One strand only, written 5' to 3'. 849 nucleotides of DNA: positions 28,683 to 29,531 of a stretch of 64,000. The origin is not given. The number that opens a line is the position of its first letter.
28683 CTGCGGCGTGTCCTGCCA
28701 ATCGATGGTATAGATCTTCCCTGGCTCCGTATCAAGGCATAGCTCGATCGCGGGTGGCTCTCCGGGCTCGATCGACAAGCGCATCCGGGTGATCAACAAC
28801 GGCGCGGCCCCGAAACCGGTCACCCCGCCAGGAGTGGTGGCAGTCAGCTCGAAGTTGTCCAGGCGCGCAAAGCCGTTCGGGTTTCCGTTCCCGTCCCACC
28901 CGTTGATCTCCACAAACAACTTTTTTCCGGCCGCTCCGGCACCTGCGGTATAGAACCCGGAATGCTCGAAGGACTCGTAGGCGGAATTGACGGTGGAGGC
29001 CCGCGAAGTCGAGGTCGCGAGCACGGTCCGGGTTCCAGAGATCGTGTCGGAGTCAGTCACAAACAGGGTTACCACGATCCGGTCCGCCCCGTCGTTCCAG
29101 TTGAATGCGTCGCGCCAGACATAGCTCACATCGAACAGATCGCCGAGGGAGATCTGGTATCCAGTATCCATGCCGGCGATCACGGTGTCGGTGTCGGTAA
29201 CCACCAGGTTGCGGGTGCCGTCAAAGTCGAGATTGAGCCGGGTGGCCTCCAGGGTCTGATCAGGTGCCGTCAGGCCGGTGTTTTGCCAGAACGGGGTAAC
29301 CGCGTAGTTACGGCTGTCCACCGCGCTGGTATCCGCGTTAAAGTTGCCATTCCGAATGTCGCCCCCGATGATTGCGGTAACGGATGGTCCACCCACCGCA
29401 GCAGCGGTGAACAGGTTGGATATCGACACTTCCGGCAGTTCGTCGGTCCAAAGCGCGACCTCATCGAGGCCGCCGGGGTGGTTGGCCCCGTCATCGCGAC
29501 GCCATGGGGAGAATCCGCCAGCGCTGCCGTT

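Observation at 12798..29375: Nine copies of an unassigned ~175-aa module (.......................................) spread over five secreted proteins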

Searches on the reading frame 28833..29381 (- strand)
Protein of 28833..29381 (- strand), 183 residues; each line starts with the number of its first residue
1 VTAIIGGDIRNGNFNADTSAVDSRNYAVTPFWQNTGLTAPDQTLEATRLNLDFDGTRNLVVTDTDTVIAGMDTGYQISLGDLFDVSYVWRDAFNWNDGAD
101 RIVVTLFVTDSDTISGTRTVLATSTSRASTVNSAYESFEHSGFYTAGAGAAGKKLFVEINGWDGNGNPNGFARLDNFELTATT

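Call 15: search_solved_structures(query=A1, max_evalue=10, show_alignments=3)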
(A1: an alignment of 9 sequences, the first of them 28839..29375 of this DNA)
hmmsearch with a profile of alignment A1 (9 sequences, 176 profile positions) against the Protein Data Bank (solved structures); distinct sequences matched with E-value up to 10: 3.
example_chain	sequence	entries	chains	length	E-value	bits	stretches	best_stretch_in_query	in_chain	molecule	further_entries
6htn_A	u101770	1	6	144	0.23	14.6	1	87-111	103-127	Fucose-binding lectin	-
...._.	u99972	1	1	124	1.3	12.2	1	67-109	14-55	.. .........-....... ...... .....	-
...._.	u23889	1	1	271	4.7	10.3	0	17-65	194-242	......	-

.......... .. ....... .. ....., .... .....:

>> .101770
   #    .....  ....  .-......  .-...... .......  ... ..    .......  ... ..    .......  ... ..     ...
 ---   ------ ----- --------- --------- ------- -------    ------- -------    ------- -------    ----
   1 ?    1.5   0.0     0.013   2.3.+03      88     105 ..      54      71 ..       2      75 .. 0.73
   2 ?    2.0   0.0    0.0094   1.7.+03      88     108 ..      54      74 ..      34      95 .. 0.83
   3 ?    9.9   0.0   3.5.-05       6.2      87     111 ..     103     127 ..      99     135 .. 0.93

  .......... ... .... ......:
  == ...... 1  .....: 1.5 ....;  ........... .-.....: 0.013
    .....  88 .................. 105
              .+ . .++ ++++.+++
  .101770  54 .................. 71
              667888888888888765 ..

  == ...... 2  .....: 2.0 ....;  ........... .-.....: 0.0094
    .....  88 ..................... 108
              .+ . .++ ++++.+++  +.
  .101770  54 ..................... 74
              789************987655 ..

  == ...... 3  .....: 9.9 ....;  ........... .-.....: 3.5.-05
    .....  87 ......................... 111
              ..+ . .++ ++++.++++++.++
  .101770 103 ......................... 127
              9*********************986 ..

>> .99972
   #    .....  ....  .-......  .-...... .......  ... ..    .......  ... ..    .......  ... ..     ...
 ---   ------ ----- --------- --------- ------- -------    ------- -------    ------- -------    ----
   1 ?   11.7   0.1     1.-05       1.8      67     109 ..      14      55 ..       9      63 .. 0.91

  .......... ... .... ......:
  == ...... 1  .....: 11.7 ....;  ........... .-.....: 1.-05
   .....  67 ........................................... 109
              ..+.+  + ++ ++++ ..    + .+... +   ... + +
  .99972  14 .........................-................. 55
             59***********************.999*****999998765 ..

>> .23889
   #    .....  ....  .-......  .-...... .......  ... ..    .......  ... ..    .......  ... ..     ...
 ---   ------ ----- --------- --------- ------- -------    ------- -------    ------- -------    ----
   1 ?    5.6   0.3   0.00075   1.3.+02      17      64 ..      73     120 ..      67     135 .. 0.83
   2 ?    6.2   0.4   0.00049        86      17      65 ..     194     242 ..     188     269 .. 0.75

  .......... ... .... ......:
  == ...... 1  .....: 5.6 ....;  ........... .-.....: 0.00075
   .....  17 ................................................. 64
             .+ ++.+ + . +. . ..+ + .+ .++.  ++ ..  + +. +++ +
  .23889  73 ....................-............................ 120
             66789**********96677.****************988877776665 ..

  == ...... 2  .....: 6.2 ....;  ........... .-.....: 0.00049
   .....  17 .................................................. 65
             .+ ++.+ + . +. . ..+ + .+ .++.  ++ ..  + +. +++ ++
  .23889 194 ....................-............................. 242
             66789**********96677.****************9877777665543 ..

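Call 21: find_homologous_proteins(query=A1, max_evalue=0.001)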
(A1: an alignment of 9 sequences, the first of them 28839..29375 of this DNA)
Query A1 (9 sequences) (179 aa, profile of the alignment): 20 proteins with E <= 0.001 among 7843 candidates.
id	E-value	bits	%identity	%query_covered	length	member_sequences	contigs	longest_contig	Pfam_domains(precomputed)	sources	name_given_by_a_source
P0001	5.4e-63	230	56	98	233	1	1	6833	-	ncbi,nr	ncbi:MAG: PEP-CTERM sorting domain-containing protein [Pirellulales bacterium]|nr:PEP-CTERM sorting 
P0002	1.3e-61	225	55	98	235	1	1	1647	PF07589.17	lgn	-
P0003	4.5e-61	224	54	98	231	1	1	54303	-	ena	-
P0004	2.2e-59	218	32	93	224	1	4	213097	PF07589.17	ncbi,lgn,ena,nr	ncbi:MAG: PEP-CTERM sorting domain-containing protein [Verrucomicrobia bacterium]|nr:PEP-CTERM sorti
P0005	5.5e-53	197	49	98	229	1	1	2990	-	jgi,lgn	-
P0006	3.2e-51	192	41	99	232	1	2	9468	-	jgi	jgi:hypothetical protein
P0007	2.5e-50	189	52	98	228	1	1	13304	-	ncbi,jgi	-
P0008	2.5e-50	189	49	98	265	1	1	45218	-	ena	-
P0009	2.0e-49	186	46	99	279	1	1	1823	-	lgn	-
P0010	2.7e-48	182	51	99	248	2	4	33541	PF07589.17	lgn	-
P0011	6.4e-44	168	30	82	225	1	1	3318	-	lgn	-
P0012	1.3e-39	154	30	83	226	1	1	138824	PF07589.17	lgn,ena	-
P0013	4.8e-37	146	31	95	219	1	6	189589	-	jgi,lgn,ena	-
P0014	3.6e-35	139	43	98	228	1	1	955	PF07589.17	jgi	jgi:hypothetical protein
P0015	8.0e-34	135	30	99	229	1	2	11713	-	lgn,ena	-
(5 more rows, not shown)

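Call 22: predict_structure(alignment_id=A1)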
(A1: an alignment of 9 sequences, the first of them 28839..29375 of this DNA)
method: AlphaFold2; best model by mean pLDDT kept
length: 179 residues; sequences in the alignment: 9
mean_pLDDT: 82.0   pTM: 0.83
mean pLDDT of the five models: 82.0, 75.4, 75.3, 68.6, 64.2
residues with pLDDT >= 90: 43; 70-90: 107; 50-70: 29; < 50: 0
segments of 3 or more residues with pLDDT < 50: none
pLDDT, mean of each block of 10 residues (from residue 1): 61 64 75 81 71 78 86 92 88 86 94 92 88 77 86 92 79 86
secondary structure, 60 per line:
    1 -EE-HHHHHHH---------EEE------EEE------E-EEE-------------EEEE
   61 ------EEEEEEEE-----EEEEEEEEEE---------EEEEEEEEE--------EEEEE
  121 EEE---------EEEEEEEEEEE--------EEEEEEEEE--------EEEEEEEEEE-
elements in order: H5-11 E21-23 E30-32 E41-43 E57-60 E67-74 E80-89 E99-107 E116-123 E133-143 E152-160 E169-178

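Call 23: search_protein_representatives(alignment_id=A1)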
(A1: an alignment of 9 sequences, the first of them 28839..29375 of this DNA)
Query: 9 sequences, 176 profile positions. Proteins with E-value up to 0.001 (for the whole library): 339; up to 1e-10: 243; up to 1e-30: 101. The best 150 are listed.
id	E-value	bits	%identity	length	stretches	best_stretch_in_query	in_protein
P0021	1.2e-233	784.1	-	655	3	1-176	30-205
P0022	2.5e-202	682.1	-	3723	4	1-174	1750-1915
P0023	8.1e-171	579.5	-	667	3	1-176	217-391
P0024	1.4e-127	438.7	-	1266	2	1-175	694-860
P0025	6.3e-125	430.1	-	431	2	1-175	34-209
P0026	6.4e-121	417.0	-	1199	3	1-175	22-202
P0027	7.7e-117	403.7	-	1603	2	1-174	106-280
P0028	4.3e-91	319.9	-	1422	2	1-176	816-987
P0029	8.6e-77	273.3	-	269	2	1-176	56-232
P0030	5.6e-70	251.1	-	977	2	2-176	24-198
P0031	1.7e-69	249.6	-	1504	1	2-175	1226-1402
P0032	2.4e-67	242.5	-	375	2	1-176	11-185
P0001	1.7e-63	230.0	-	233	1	1-175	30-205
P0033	4.4e-63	228.7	-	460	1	1-174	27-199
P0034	4.6e-61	222.1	-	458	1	1-176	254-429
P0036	1.0e-57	211.2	-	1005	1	2-174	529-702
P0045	1.8e-52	194.1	-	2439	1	1-176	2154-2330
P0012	4.0e-40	153.9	-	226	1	1-175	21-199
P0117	2.7e-30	121.9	-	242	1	8-175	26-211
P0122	4.3e-26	108.2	-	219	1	7-176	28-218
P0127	4.4e-25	104.9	-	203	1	7-176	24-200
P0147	1.9e-22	96.3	-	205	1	3-175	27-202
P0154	1.5e-21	93.4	-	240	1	1-174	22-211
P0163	1.2e-20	90.5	-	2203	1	1-175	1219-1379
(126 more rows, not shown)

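Call 26: fold_search(model_id=the predicted structure, library=pdb)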
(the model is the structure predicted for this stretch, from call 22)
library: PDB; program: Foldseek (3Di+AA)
matches with E <= 10: 1638; with E <= 0.001: 23
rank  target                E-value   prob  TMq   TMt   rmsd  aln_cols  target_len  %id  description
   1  4gwm_B                3.0e-05  1.00  0.43  0.16   9.4       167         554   10  Crystal structure of human promeprin beta (released 2012-09-19)
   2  7auw_A                5.4e-05  1.00  0.47  0.18   8.1       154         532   10  Inhibitory complex of human meprin beta with mouse fetuin-B. (released 2021-04-14)
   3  4gwm_A                6.8e-05  1.00  0.49  0.19   6.1       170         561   14  Crystal structure of human promeprin beta (released 2012-09-19)
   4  9euf_8                1.3e-04  1.00  0.51  0.17   5.0       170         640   16  Cryo-EM structure of Staphylococcus aureus bacteriophage phi812 baseplate in the pre-contraction state - complete (released 2025-04-09)
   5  2wys_A                1.5e-04  1.00  0.52  0.21   5.1       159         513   17  High resolution crystallographic structure of the Clostridium thermocellum N-terminal endo-1,4-beta-D-xylanase 10B (Xy (released 2010-08-25)
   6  2w5f_A                1.7e-04  1.00  0.52  0.21   5.2       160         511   17  High resolution crystallographic structure of the Clostridium thermocellum N-terminal endo-1,4-beta-D-xylanase 10B (Xy (released 2010-01-19)
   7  4xup_E                3.1e-04  1.00  0.48  0.53   6.0       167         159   14  Structure of the N-terminal CBM22-1-CBM22-2 tandem domain from Paenibacillus barcinonensis Xyn10C (released 2015-06-03)
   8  1wmx_A                3.5e-04  1.00  0.50  0.51   5.9       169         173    8  Crystal Structure of Family 30 Carbohydrate Binding Module (released 2004-08-03)
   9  2w5f_B                3.9e-04  1.00  0.46  0.18   4.5       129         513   15  High resolution crystallographic structure of the Clostridium thermocellum N-terminal endo-1,4-beta-D-xylanase 10B (Xy (released 2010-01-19)
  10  1wzx_B                4.6e-04  1.00  0.47  0.48   6.2       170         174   10  Crystal Structure of Family 30 Carbohydrate Binding Module. (released 2005-03-22)
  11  6tfk_A                4.9e-04  1.00  0.48  0.15   5.3       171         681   13  Vip3Aa toxin structure (released 2020-08-12)
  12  1gny_A                4.9e-04  1.00  0.52  0.59   4.3       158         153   11  xylan-binding module CBM15 (released 2001-11-29)
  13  7uai_C                5.4e-04  1.00  0.44  0.18   6.0       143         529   12  Meprin alpha helix in complex with fetuin-B (released 2022-11-02)
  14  1us2_A                6.8e-04  1.00  0.46  0.19   5.1       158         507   11  Xylanase10C (mutant E385A) from Cellvibrio japonicus in complex with xylopentaose (released 2003-12-18)
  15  7uab_H                7.6e-04  1.00  0.42  0.17   6.5       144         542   14  Human pro-meprin alpha (zymogen state) (released 2022-11-02)
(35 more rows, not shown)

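Call 27: search_protein_families(library=pfam, alignment_id=A1, max_evalue=10)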
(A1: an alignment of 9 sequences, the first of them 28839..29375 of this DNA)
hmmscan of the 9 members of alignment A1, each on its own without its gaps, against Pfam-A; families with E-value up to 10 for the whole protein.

A. member 1, window:28839-29375:- (179 aa): 0 families

B. families by the number of members that match (of 9 scanned): 4 families
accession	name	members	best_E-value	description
PF07423.16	DUF1510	1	0.0034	Domain of unknown function (DUF1510)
PF06253.16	MTTB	1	0.023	Trimethylamine methyltransferase (MTTB)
PF07065.19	D123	1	0.042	D123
PF17965.7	MucBP_2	1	0.24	Mucin binding domain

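Call 32: search_protein_families(library=pfam, alignment_id=A2, max_evalue=0.001)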
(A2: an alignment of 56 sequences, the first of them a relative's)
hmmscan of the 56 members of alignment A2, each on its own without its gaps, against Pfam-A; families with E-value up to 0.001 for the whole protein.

A. member 1, P0021 (655 aa): 1 family
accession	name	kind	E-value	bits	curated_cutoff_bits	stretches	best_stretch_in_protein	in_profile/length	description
PF07423.16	DUF1510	-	1.5e-06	28.8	23.1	0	465-490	64-89/93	Domain of unknown function (DUF1510)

B. families by the number of members that match (of 56 scanned): 39 families (the first 25 are shown)
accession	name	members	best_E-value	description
PF17963.7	Big_9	8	1.8e-53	Bacterial Ig domain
PF11790.14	Glyco_hydro_cc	8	4.9e-38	Glycosyl hydrolase catalytic core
PF05345.18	He_PIG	8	1.6e-25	Putative Ig domain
PF00884.28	Sulfatase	6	1.3e-46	Sulfatase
PF13385.13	Laminin_G_3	5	1.1e-24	Concanavalin A-like lectin/glucanases superfamily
PF17892.7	Cadherin_5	4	4.4e-38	Cadherin-like domain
PF00722.28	Glyco_hydro_16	4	5.1e-13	Glycosyl hydrolases family 16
PF07081.18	DUF1349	3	1.7e-07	Protein of unknown function (DUF1349)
PF07589.16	PEP-CTERM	3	0.00018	PEP-CTERM motif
PF17803.7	Cadherin_4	2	1.6e-28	Bacterial cadherin-like domain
PF03629.24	SASA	2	1.7e-22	Carbohydrate esterase, sialic acid-specific acetylesterase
PF13229.12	Beta_helix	2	4.5e-19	Right handed beta helix region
PF00754.31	F5_F8_type_C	2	3.5e-17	F5/8 type C domain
PF14200.12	RicinB_lectin_2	2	1.7e-16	Ricin-type beta-trefoil lectin domain-like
PF09479.16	Flg_new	2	2.1e-11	Listeria-Bacteroides repeat domain (List_Bact_rpt)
PF22825.2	HpiC1-like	2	1.9e-05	HpiC1 cyclase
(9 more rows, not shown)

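Call 36: search_protein_families(library=pfam, alignment_id=A3, max_evalue=10)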
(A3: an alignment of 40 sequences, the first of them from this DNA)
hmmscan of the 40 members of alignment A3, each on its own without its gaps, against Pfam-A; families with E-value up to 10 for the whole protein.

A. member 1, seq(183 aa): 0 families

B. families by the number of members that match (of 40 scanned): 13 families
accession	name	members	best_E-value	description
PF15425.12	DUF4627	2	0.00017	Domain of unknown function (DUF4627)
PF06078.17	DUF937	1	0.0057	Bacterial protein of unknown function (DUF937)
PF23098.1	Beta-prop_NOL10_N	1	0.0066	Nucleolar protein 10-like, N-terminal domain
PF21514.3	FimA-like_C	1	0.0085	FimA-like major fimbrial subunit protein, C-terminal domain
PF11495.14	Regulator_TrmB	1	0.024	Archaeal transcriptional regulator TrmB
PF19119.5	DUF5803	1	0.026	Family of unknown function (DUF5803)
PF18565.7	Glyco_hydro2_C5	1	0.086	Glycoside hydrolase family 2 C-terminal domain 5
PF05950.16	Orthopox_A36R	1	0.087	Orthopoxvirus A36R protein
PF24991.2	Ig_NUP210_4th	1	0.11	NUP210 forth Ig-like domain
PF21472.2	gp6_C-domII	1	0.19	Baseplate structural protein gp6, C-terminal domain II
PF11008.14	DUF2846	1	0.19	Protein of unknown function (DUF2846)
PF02018.23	CBM_4_9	1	0.41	Carbohydrate binding domain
PF13415.12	Kelch_3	1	1.1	Galactose oxidase, central domain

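Call 37: search_solved_structures(query=A3, max_evalue=10, show_alignments=2)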
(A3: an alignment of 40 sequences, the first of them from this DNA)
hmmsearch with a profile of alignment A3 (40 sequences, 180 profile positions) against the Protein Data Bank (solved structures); distinct sequences matched with E-value up to 10: 3.
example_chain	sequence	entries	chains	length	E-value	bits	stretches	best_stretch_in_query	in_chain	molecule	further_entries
4d0q_A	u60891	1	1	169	0.17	15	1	6-87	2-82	HYALURONATE LYASE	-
4wsf_A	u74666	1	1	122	0.36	14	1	26-93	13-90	Serine/threonine-protein phosphatase 4 regulatory subunit 3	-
5my6_B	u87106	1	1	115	0.5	13.5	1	120-169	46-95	Nanobody 2Rs15d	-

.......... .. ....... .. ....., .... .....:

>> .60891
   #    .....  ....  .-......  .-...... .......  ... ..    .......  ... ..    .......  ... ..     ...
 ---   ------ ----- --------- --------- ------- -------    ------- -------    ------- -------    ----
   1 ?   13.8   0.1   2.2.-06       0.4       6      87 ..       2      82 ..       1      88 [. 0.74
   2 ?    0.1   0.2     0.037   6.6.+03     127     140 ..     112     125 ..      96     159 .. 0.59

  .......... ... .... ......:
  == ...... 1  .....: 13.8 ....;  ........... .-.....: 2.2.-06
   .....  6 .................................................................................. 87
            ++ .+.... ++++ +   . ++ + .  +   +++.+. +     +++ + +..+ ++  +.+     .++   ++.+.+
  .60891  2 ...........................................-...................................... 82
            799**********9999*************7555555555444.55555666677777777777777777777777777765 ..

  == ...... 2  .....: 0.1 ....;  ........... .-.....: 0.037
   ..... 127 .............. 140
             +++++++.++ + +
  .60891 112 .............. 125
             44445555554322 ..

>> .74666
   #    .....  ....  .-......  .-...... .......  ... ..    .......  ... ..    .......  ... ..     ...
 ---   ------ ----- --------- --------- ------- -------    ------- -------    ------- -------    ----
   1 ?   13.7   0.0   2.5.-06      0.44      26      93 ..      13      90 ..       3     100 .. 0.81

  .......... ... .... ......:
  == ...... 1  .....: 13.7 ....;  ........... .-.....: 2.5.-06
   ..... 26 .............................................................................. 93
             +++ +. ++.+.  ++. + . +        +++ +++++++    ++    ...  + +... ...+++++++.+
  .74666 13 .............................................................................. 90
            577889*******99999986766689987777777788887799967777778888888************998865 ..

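Call 38: search_protein_families(library=ncbifam, alignment_id=A3, max_evalue=1)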
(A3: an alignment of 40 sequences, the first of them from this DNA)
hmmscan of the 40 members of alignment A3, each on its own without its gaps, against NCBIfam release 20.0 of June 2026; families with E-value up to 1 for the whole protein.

A. member 1, seq(183 aa): 0 families

B. families by the number of members that match (of 40 scanned): 7 families
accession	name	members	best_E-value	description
NF033675.1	NTTRR-F1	2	2.5e-06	NTTRR-F1 domain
NF058548.1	BT_4411_fam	2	0.057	BT4411 family hyaluronic acid-binding protein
TIGR04362.1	choice_anch_C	1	0.015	choice-of-anchor C family protein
TIGR01177.1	TIGR01177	1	0.027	TIGR01177 family methyltransferase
TIGR01598.1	holin_phiLC3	1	0.098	phage holin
NF041410.1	XopAW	1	0.1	XopAW family type III secretion system calcium-binding effector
NF033065.0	APH_3p_IVa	1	0.2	aminoglycoside O-phosphotransferase APH(3')-IVa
